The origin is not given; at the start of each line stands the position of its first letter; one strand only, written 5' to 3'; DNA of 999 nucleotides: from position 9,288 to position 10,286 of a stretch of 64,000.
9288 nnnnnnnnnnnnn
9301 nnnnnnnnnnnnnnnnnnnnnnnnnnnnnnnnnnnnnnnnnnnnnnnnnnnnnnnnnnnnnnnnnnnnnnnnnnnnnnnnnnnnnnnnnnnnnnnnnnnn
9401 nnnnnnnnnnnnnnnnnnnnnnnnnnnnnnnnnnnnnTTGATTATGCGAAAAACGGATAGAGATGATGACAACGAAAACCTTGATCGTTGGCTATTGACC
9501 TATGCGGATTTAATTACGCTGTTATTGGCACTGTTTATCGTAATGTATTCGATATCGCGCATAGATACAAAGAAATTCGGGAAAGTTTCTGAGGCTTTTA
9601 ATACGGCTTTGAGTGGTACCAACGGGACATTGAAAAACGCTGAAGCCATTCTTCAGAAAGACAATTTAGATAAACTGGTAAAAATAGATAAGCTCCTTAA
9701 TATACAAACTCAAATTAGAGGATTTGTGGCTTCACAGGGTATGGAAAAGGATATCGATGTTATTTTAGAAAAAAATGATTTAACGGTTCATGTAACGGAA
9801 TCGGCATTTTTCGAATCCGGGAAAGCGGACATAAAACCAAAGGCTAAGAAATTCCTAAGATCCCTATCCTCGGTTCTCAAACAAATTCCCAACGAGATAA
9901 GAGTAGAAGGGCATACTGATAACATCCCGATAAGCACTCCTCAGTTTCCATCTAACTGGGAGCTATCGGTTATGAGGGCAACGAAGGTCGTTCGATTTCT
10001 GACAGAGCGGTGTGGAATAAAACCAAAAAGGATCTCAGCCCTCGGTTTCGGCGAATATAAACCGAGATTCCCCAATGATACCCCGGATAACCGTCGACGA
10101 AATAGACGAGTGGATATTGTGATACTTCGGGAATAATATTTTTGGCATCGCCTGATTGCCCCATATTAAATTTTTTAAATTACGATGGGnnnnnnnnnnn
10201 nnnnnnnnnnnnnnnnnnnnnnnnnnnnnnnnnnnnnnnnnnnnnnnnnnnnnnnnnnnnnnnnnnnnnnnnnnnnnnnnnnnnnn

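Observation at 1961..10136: Partner-switching triad with no sigma factor, embedded in a flagellar regulatory block (receivers, FlrBC-like sigma-54 TCS, motAB)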

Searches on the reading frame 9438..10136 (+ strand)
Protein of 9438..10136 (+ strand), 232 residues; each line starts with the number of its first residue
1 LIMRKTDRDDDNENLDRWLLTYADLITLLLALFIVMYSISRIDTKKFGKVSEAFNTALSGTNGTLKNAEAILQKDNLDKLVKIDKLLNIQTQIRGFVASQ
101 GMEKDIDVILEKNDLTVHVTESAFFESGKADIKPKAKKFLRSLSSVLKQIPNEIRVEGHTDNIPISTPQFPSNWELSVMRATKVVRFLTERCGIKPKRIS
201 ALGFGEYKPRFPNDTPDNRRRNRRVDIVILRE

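Call 4: search_protein_families(library=pfam, proteins=[window:9438-10136:+], max_evalue=0.01)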
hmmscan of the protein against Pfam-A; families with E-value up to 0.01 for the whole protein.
window:9438-10136:+ (232 aa): 2 families
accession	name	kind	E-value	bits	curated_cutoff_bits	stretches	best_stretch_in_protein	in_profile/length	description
PF00691.25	OmpA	-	8.7e-23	81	27.2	1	124-223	1-98/98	OmpA family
PF13677.11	MotB_plug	-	2.6e-19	69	24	1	8-58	8-58/58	Membrane MotB of proton-channel complex MotA/MotB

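Call 51: search_protein_families(library=ncbifam, proteins=[window:9444-10133:+], max_evalue=0.00001)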
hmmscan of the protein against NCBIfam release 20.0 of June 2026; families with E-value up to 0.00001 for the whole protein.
window:9444-10133:+ (230 aa): 34 families (the best 25 are shown)
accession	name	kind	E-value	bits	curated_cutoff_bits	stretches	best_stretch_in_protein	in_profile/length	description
NF006541.1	PRK09038.1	equivalog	1.4e-63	214.9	283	2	79-229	101-250/253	flagellar motor protein MotD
NF005831.1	PRK07734.1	equivalog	4.9e-59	200.1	301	1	3-228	4-249/250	flagellar motor protein MotB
NF005382.1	PRK06925.1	equivalog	1.3e-51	176.1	264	1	17-228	1-224/225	flagellar motor protein MotS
NF006508.0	PRK08944.1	subfamily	3.3e-51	174.3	259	2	89-228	149-288/304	MotB family protein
NF005236.0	PRK06742.1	equivalog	3.5e-42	144.4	312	1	14-227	10-223/225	flagellar motor protein MotS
NF005195.1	PRK06667.1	equivalog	2.6e-38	132.2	300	1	7-230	6-238/241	flagellar motor protein MotB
TIGR03350.1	type_VI_ompA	equivalog_domain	2.8e-31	108.3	139.8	1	97-227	8-137/137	type VI secretion system protein TssL, long form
NF005444.0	PRK07033.1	equivalog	5.2e-29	101.5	520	1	89-228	284-422/438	DotU family type VI secretion system protein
NF006285.1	PRK08457.1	equivalog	2.4e-27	96.3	250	1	15-227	15-230/253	flagellar motor protein MotB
NF053611.1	YiaD_Gzip_OmpA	equivalog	5.7e-27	94.8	175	1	100-227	83-206/206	YiaD family glycine zipper/OmpA-like lipoprotein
NF006542.0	PRK09039.1-1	equivalog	8e-27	94.4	388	1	121-225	509-622/627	peptidoglycan -binding protein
NF006548.1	PRK09041.1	equivalog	8.2e-25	87.5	277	1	106-229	150-275/287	flagellar motor protein MotB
NF006543.0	PRK09039.1-2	equivalog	9.2e-25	88.2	305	1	121-225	234-345/350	peptidoglycan -binding protein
NF006545.0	PRK09039.1-4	equivalog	1.6e-23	83.9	372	1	119-226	224-338/342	peptidoglycan -binding protein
NF006544.0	PRK09039.1-3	equivalog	1.1e-22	81.2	362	1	121-226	226-339/343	peptidoglycan -binding protein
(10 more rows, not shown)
